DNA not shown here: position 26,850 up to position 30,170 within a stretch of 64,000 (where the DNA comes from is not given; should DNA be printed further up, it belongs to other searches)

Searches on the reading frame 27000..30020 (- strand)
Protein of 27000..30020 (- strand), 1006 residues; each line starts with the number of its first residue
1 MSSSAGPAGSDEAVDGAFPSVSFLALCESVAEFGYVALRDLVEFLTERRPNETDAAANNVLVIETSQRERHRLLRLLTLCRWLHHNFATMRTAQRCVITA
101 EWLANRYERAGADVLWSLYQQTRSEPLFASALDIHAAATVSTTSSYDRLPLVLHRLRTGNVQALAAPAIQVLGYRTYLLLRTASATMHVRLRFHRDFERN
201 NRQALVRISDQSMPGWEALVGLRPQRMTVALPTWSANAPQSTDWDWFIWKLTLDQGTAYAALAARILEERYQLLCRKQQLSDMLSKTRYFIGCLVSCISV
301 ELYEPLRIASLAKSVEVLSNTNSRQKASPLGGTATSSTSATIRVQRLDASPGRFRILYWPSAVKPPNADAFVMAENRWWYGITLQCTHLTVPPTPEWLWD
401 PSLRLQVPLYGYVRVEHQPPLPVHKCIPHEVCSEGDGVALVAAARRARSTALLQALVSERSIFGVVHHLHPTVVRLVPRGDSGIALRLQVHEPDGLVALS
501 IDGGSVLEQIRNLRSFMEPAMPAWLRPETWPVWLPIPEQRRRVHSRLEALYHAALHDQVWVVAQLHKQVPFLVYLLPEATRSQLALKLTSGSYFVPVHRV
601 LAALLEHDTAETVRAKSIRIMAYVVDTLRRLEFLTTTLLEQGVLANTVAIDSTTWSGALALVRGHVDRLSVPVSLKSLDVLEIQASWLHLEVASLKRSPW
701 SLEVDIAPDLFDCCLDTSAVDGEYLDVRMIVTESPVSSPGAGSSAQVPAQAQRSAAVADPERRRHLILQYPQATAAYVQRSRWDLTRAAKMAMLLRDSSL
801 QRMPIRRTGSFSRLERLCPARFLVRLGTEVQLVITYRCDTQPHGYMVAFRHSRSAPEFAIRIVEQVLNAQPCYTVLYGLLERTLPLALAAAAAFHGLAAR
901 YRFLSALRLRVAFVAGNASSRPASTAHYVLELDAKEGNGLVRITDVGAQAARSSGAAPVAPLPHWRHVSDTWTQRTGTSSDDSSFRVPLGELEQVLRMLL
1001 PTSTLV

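Call 12: search_protein_families(library=pfam, proteins=[window:27000-30020:-], max_evalue=0.001)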
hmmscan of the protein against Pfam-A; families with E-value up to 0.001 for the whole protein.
window:27000-30020:- (1006 aa): 1 family
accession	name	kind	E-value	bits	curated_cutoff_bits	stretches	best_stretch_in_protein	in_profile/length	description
PF08638.16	Med14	-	1.2e-05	25.3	25.6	1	21-155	2-129/191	Mediator complex subunit MED14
